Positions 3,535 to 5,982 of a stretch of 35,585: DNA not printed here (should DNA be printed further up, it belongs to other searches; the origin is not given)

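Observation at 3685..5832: Winged-helix + ATP-cone + catalytically dead NrdD paralogue directly upstream of the real nrdD: a possible RNR-derived nucleotide-sensing transcription factor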

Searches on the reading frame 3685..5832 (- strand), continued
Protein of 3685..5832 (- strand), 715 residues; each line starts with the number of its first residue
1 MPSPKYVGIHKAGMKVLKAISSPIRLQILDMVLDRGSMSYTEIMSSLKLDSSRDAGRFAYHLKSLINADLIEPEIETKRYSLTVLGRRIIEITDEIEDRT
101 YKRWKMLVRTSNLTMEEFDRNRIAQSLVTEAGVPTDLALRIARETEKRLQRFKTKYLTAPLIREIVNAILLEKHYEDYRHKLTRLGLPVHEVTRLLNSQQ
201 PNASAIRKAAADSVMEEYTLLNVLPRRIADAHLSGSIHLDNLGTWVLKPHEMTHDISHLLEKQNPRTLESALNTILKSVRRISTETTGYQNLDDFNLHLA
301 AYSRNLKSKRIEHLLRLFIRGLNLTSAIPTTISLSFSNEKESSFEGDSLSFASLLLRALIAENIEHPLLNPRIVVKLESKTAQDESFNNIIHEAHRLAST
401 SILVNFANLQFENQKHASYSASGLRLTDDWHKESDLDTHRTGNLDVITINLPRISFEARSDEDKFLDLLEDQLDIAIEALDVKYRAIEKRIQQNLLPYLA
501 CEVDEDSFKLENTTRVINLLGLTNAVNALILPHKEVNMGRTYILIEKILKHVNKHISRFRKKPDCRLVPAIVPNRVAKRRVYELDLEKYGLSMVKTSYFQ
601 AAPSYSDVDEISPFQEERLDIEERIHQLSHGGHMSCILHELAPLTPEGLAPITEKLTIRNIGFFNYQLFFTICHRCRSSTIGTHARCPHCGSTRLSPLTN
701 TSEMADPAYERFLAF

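Call 93: find_homologous_proteins(query=L143:1433-3535:+, max_evalue=1e-30)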
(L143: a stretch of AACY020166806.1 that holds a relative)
Query L143:1433-3535:+ (700 aa): 4113 proteins with E <= 1e-30 among 8000 candidates; the best 120 are listed.
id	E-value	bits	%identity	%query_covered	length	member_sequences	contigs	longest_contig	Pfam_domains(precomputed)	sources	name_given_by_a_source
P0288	0.0e+0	1501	100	100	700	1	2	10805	PF12840.14,PF03477.22,PF24038.2,PF13597.12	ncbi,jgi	-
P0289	0.0e+0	1500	100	100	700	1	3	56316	PF12840.14,PF03477.22,PF24038.2,PF13597.12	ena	-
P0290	0.0e+0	1497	100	100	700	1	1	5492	PF12840.14,PF03477.22,PF24038.2,PF13597.12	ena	-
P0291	0.0e+0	1497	100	100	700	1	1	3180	PF12840.14,PF03477.22,PF24038.2,PF13597.12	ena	-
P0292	0.0e+0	1478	98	100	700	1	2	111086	PF12840.14,PF03477.22,PF24038.2,PF13597.12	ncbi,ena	-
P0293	0.0e+0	1476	98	100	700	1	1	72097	PF12840.14,PF03477.22,PF24038.2,PF13597.12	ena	-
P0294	0.0e+0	1437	95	100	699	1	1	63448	PF12840.14,PF03477.22,PF24038.2,PF13597.12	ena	-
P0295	0.0e+0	1400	91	100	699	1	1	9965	PF12840.14,PF03477.22,PF24038.2,PF13597.12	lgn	-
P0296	0.0e+0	1396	90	100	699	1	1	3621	PF12840.14,PF03477.22,PF24038.2,PF13597.12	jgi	jgi:ribonucleoside-triphosphate reductase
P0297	0.0e+0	1396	92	100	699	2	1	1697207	PF12840.14,PF03477.22,PF24038.2,PF13597.12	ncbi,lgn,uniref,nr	ncbi:anaerobic ribonucleoside-triphosphate reductase [Candidatus Nitrosotenuis aquarius]|uniref:anae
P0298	0.0e+0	1383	90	100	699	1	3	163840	PF12840.14,PF03477.22,PF24038.2,PF13597.12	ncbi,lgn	-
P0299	0.0e+0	1383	90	100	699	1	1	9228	PF12840.14,PF03477.22,PF24038.2,PF13597.12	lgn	-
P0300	0.0e+0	1381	90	100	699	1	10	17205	PF12840.14,PF03477.22,PF24038.2,PF13597.12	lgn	-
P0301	0.0e+0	1380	90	100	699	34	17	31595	PF12840.14,PF03477.22,PF24038.2,PF13597.12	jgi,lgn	jgi:ribonucleoside-triphosphate reductase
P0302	0.0e+0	1379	90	100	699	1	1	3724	PF12840.14,PF03477.22,PF24038.2,PF13597.12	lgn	-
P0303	0.0e+0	1379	89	100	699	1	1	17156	PF12840.14,PF03477.22,PF24038.2,PF13597.12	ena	-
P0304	0.0e+0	1377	90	100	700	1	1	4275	PF12840.14,PF03477.22,PF24038.2,PF13597.12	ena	-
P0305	0.0e+0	1374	90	100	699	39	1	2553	PF12840.14,PF03477.22,PF24038.2,PF13597.12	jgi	-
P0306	0.0e+0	1374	90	100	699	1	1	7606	PF12840.14,PF03477.22,PF24038.2,PF13597.12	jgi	jgi:ribonucleoside-triphosphate reductase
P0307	0.0e+0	1367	93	96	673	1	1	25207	PF12840.14,PF03477.22,PF24038.2,PF13597.12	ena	-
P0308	0.0e+0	1354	88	100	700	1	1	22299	PF12840.14,PF03477.22,PF24038.2,PF13597.12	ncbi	-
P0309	0.0e+0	1346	88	99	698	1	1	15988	PF12840.14,PF03477.22,PF24038.2,PF13597.12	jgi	jgi:ribonucleoside-triphosphate reductase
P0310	0.0e+0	1344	88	99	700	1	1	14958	PF12840.14,PF03477.22,PF24038.2,PF13597.12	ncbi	-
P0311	0.0e+0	1344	88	99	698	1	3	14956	PF12840.14,PF03477.22,PF24038.2,PF13597.12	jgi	jgi:ribonucleoside-triphosphate reductase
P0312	0.0e+0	1340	87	99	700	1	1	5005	PF12840.14,PF03477.22,PF24038.2,PF13597.12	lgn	-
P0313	0.0e+0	1340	87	99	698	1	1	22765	PF12840.14,PF03477.22,PF24038.2,PF13597.12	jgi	jgi:ribonucleoside-triphosphate reductase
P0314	0.0e+0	1336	87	99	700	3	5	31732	PF12840.14,PF03477.22,PF24038.2,PF13597.12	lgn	-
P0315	0.0e+0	1336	86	99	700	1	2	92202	PF12840.14,PF03477.22,PF24038.2,PF13597.12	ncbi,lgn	ncbi:MAG: anaerobic ribonucleoside-triphosphate reductase [Candidatus Nitrosotenuis sp.]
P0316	0.0e+0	1335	87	99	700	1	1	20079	PF12840.14,PF03477.22,PF24038.2,PF13597.12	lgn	-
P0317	0.0e+0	1335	87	99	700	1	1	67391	PF12840.14,PF03477.22,PF24038.2,PF13597.12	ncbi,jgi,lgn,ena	-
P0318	0.0e+0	1334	87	99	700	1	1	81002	PF12840.14,PF03477.22,PF24038.2,PF13597.12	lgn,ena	-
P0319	0.0e+0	1334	87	99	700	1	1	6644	PF12840.14,PF03477.22,PF24038.2,PF13597.12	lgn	-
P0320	0.0e+0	1334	87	99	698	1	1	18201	PF12840.14,PF03477.22,PF24038.2,PF13597.12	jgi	jgi:ribonucleoside-triphosphate reductase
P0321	0.0e+0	1333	87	99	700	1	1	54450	PF12840.14,PF03477.22,PF24038.2,PF13597.12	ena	-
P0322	0.0e+0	1333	87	99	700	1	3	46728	PF12840.14,PF03477.22,PF24038.2,PF13597.12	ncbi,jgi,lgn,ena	ncbi:MAG TPA: anaerobic ribonucleoside-triphosphate reductase [Candidatus Nitrosotenuis sp.]|jgi:rib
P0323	0.0e+0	1333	87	99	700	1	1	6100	PF12840.14,PF03477.22,PF24038.2,PF13597.12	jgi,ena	-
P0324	0.0e+0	1333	87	99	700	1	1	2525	PF12840.14,PF03477.22,PF24038.2,PF13597.12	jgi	-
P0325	0.0e+0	1332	86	100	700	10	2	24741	PF12840.14,PF03477.22,PF24038.2,PF13597.12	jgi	jgi:ribonucleoside-triphosphate reductase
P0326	0.0e+0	1332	87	99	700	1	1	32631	PF12840.14,PF03477.22,PF24038.2,PF13597.12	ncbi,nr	nr:anaerobic ribonucleoside-triphosphate reductase [Candidatus Nitrosotenuis cloacae]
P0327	0.0e+0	1332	87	99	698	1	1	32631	PF12840.14,PF03477.22,PF24038.2,PF13597.12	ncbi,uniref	ncbi:anaerobic ribonucleoside-triphosphate reductase [Candidatus Nitrosotenuis cloacae]|uniref:anaer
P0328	0.0e+0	1331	86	99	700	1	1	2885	PF12840.14,PF03477.22,PF24038.2,PF13597.12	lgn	-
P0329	0.0e+0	1331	87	99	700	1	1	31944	PF12840.14,PF03477.22,PF24038.2,PF13597.12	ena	-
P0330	0.0e+0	1331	86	99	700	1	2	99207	PF12840.14,PF03477.22,PF24038.2,PF13597.12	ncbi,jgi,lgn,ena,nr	ncbi:MAG TPA: anaerobic ribonucleoside-triphosphate reductase [Candidatus Nitrosotenuis sp.]|jgi:rib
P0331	0.0e+0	1331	87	99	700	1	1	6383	PF12840.14,PF03477.22,PF24038.2,PF13597.12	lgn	-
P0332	0.0e+0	1330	87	99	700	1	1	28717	PF12840.14,PF03477.22,PF24038.2,PF13597.12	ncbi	-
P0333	0.0e+0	1330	86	99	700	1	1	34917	PF12840.14,PF03477.22,PF24038.2,PF13597.12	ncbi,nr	ncbi:MAG TPA: anaerobic ribonucleoside-triphosphate reductase [Candidatus Nitrosotenuis sp.]|nr:anae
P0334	0.0e+0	1330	86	100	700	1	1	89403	PF12840.14,PF03477.22,PF24038.2,PF13597.12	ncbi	ncbi:MAG: anaerobic ribonucleoside-triphosphate reductase [Candidatus Nitrosotenuis sp.]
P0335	0.0e+0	1330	86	99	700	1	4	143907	PF12840.14,PF03477.22,PF24038.2,PF13597.12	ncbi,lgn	ncbi:MAG: anaerobic ribonucleoside-triphosphate reductase [Candidatus Nitrosotenuis sp.]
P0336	0.0e+0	1330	86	99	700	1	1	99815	PF12840.14,PF03477.22,PF24038.2,PF13597.12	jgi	jgi:ribonucleoside-triphosphate reductase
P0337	0.0e+0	1330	87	99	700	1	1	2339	PF12840.14,PF03477.22,PF24038.2,PF13597.12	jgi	jgi:ribonucleoside-triphosphate reductase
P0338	0.0e+0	1330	86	99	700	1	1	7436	PF12840.14,PF03477.22,PF24038.2,PF13597.12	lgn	-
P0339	0.0e+0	1329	86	99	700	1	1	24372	PF12840.14,PF03477.22,PF24038.2,PF13597.12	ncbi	ncbi:MAG: anaerobic ribonucleoside-triphosphate reductase [Candidatus Nitrosotenuis sp.]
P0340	0.0e+0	1329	87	99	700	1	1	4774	PF12840.14,PF03477.22,PF24038.2,PF13597.12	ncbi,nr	ncbi:MAG: helix-turn-helix domain-containing protein [Candidatus Nitrosotenuis sp.]|nr:helix-turn-he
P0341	0.0e+0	1328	87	99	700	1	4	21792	PF12840.14,PF03477.22,PF24038.2,PF13597.12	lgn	-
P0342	0.0e+0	1328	86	99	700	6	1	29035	PF12840.14,PF03477.22,PF24038.2,PF13597.12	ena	-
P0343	0.0e+0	1327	86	99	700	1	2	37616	PF12840.14,PF03477.22,PF24038.2,PF13597.12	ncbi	ncbi:MAG: anaerobic ribonucleoside-triphosphate reductase [Candidatus Nitrosotenuis sp.]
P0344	0.0e+0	1327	86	99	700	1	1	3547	PF12840.14,PF03477.22,PF24038.2,PF13597.12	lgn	-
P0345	0.0e+0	1327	87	99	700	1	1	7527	PF12840.14,PF03477.22,PF24038.2,PF13597.12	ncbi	ncbi:MAG: anaerobic ribonucleoside-triphosphate reductase [Candidatus Nitrosotenuis sp.]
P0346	0.0e+0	1327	86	99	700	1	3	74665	PF12840.14,PF03477.22,PF24038.2,PF13597.12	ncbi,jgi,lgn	ncbi:MAG: anaerobic ribonucleoside-triphosphate reductase [Nitrososphaera sp.]|jgi:ribonucleoside-tr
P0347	0.0e+0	1325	85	99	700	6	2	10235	PF12840.14,PF03477.22,PF24038.2,PF13597.12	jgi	jgi:anaerobic ribonucleoside-triphosphate reductase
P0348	0.0e+0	1324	85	100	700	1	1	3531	PF12840.14,PF03477.22,PF24038.2,PF13597.12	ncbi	ncbi:MAG: anaerobic ribonucleoside-triphosphate reductase [Candidatus Nitrosotenuis sp.]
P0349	0.0e+0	1323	86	99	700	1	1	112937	PF12840.14,PF03477.22,PF24038.2,PF13597.12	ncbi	ncbi:MAG: anaerobic ribonucleoside-triphosphate reductase [Candidatus Nitrosotenuis sp.]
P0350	0.0e+0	1323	85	100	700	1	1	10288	PF12840.14,PF03477.22,PF24038.2,PF13597.12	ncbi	-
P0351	0.0e+0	1323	86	99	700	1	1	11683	PF12840.14,PF03477.22,PF24038.2,PF13597.12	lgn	-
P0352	0.0e+0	1322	85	100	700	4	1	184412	PF12840.14,PF03477.22,PF24038.2,PF13597.12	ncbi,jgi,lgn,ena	-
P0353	0.0e+0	1322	86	99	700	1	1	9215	PF12840.14,PF03477.22,PF24038.2,PF13597.12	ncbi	ncbi:MAG: anaerobic ribonucleoside-triphosphate reductase [Candidatus Nitrosotenuis sp.]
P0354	0.0e+0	1321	85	99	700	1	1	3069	PF12840.14,PF03477.22,PF24038.2,PF13597.12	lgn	-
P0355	0.0e+0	1321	86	99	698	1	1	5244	PF12840.14,PF03477.22,PF24038.2,PF13597.12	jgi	jgi:ribonucleoside-triphosphate reductase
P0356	0.0e+0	1321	86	99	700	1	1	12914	PF12840.14,PF03477.22,PF24038.2,PF13597.12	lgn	-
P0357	0.0e+0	1320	85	99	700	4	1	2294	PF12840.14,PF03477.22,PF24038.2,PF13597.12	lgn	-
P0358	0.0e+0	1320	86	99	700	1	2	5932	PF12840.14,PF03477.22,PF24038.2,PF13597.12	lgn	-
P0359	0.0e+0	1320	86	99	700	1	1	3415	PF12840.14,PF03477.22,PF24038.2,PF13597.12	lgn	-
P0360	0.0e+0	1319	85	99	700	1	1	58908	PF12840.14,PF03477.22,PF24038.2,PF13597.12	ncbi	ncbi:MAG: anaerobic ribonucleoside-triphosphate reductase [Nitrososphaerota archaeon]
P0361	0.0e+0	1318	85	99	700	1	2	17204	PF12840.14,PF03477.22,PF24038.2,PF13597.12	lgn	-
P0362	0.0e+0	1316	86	99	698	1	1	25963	PF12840.14,PF03477.22,PF24038.2,PF13597.12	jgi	jgi:ribonucleoside-triphosphate reductase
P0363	0.0e+0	1316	85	99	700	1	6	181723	PF12840.14,PF03477.22,PF24038.2,PF13597.12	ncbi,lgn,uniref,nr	ncbi:anaerobic ribonucleoside-triphosphate reductase [Candidatus Nitrosotenuis chungbukensis]|uniref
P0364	0.0e+0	1315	86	99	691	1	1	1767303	PF12840.14,PF03477.22,PF24038.2,PF13597.12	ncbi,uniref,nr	ncbi:anaerobic ribonucleoside-triphosphate reductase [Candidatus Nitrosotenuis chungbukensis]|uniref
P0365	0.0e+0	1315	85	100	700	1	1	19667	PF12840.14,PF03477.22,PF24038.2,PF13597.12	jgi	jgi:ribonucleoside-triphosphate reductase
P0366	0.0e+0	1315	85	99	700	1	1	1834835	PF12840.14,PF03477.22,PF24038.2,PF13597.12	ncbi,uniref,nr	ncbi:anaerobic ribonucleoside-triphosphate reductase [Candidatus Nitrosotenuis sp. DW1]|uniref:anaer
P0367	0.0e+0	1315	85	99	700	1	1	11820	PF12840.14,PF03477.22,PF24038.2,PF13597.12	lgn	-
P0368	0.0e+0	1315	85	100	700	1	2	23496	PF12840.14,PF03477.22,PF24038.2,PF13597.12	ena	-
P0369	0.0e+0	1315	85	99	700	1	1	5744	PF12840.14,PF03477.22,PF24038.2,PF13597.12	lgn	-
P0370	0.0e+0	1314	84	100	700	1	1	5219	PF12840.14,PF03477.22,PF24038.2,PF13597.12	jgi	-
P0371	0.0e+0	1314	85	99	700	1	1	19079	PF12840.14,PF03477.22,PF24038.2,PF13597.12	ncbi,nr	ncbi:MAG: ArsR family transcriptional regulator [Candidatus Nitrosotenuis sp.]|nr:MAG: ArsR family t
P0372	0.0e+0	1313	85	99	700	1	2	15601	PF12840.14,PF03477.22,PF24038.2,PF13597.12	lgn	-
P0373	0.0e+0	1313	85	99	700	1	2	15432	PF12840.14,PF03477.22,PF24038.2,PF13597.12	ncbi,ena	-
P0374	0.0e+0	1313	85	100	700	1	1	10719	PF12840.14,PF03477.22,PF24038.2,PF13597.12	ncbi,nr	ncbi:MAG TPA: anaerobic ribonucleoside-triphosphate reductase [Candidatus Nitrosotenuis sp.]|nr:anae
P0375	0.0e+0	1313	85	99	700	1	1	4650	PF12840.14,PF03477.22,PF24038.2,PF13597.12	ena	-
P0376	0.0e+0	1312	85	99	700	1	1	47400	PF12840.14,PF03477.22,PF24038.2,PF13597.12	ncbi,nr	ncbi:MAG: ArsR family transcriptional regulator [Candidatus Nitrosotenuis sp.]|nr:MAG: ArsR family t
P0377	0.0e+0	1312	85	99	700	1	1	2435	PF12840.14,PF03477.22,PF24038.2,PF13597.12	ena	-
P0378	0.0e+0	1311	85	99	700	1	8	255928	PF12840.14,PF03477.22,PF24038.2,PF13597.12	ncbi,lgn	-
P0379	0.0e+0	1311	85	99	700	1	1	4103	PF12840.14,PF03477.22,PF24038.2,PF13597.12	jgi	-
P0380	0.0e+0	1310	85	99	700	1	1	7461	PF12840.14,PF03477.22,PF24038.2,PF13597.12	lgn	-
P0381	0.0e+0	1310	85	99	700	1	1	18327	PF12840.14,PF03477.22,PF24038.2,PF13597.12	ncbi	-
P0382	0.0e+0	1310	85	99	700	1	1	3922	PF12840.14,PF03477.22,PF24038.2,PF13597.12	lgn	-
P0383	0.0e+0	1310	85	99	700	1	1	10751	PF12840.14,PF03477.22,PF24038.2,PF13597.12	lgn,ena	-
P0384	0.0e+0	1310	85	99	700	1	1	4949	PF12840.14,PF03477.22,PF24038.2,PF13597.12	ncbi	ncbi:MAG TPA: anaerobic ribonucleoside-triphosphate reductase [Candidatus Nitrosotenuis sp.]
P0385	0.0e+0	1309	84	99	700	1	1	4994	PF12840.14,PF03477.22,PF24038.2,PF13597.12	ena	-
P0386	0.0e+0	1309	84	99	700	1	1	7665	PF12840.14,PF03477.22,PF24038.2,PF13597.12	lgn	-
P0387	0.0e+0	1309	84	99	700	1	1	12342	PF12840.14,PF03477.22,PF24038.2,PF13597.12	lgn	-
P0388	0.0e+0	1309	85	100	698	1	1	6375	PF12840.14,PF03477.22,PF24038.2,PF13597.12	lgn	-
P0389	0.0e+0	1308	85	99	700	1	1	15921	PF12840.14,PF03477.22,PF24038.2,PF13597.12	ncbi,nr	ncbi:MAG: ArsR family transcriptional regulator [Candidatus Nitrosotenuis sp.]|nr:ArsR family transc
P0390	0.0e+0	1308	84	99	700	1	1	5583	PF12840.14,PF03477.22,PF24038.2,PF13597.12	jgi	-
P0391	0.0e+0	1307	85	99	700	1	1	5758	PF12840.14,PF03477.22,PF24038.2,PF13597.12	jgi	-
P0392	0.0e+0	1306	85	99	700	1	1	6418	PF12840.14,PF03477.22,PF24038.2,PF13597.12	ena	-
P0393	0.0e+0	1306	85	99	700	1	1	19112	PF12840.14,PF03477.22,PF24038.2,PF13597.12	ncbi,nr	ncbi:MAG TPA: anaerobic ribonucleoside-triphosphate reductase [Candidatus Nitrosotenuis sp.]|nr:anae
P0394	0.0e+0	1303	86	99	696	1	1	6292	PF12840.14,PF03477.22,PF24038.2,PF13597.12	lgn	-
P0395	0.0e+0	1303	84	99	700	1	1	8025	PF12840.14,PF03477.22,PF24038.2,PF13597.12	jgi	-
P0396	0.0e+0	1303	85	99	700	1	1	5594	PF12840.14,PF03477.22,PF24038.2,PF13597.12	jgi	jgi:ribonucleoside-triphosphate reductase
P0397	0.0e+0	1302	84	99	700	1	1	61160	PF12840.14,PF03477.22,PF24038.2,PF13597.12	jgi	jgi:ribonucleoside-triphosphate reductase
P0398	0.0e+0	1300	84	100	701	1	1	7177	PF12840.14,PF03477.22,PF24038.2,PF13597.12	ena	-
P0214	0.0e+0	1299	84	100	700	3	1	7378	PF12840.14,PF03477.22,PF24038.2,PF13597.12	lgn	-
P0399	0.0e+0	1298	84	100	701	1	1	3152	PF12840.14,PF03477.22,PF24038.2,PF13597.12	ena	-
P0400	0.0e+0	1293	83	99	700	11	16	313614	PF12840.14,PF03477.22,PF24038.2,PF13597.12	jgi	jgi:ribonucleoside-triphosphate reductase (formate)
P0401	0.0e+0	1291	83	99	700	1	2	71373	PF12840.14,PF03477.22,PF24038.2,PF13597.12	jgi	jgi:ribonucleoside-triphosphate reductase (formate)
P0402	0.0e+0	1274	83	100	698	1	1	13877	PF12840.14,PF03477.22,PF24038.2,PF13597.12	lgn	-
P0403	0.0e+0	1249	91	89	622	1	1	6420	PF03477.22,PF13597.12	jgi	jgi:ribonucleoside-triphosphate reductase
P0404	0.0e+0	1209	87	89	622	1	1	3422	PF03477.22,PF13597.12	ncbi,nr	ncbi:MAG: ArsR family transcriptional regulator, partial [Thaumarchaeota archaeon]|nr:ArsR family tr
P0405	0.0e+0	1184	78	99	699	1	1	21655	PF12840.14,PF03477.22,PF24038.2,PF13597.12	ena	-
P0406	0.0e+0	1180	77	99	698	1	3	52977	PF12840.14,PF03477.22,PF24038.2,PF13597.12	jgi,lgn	-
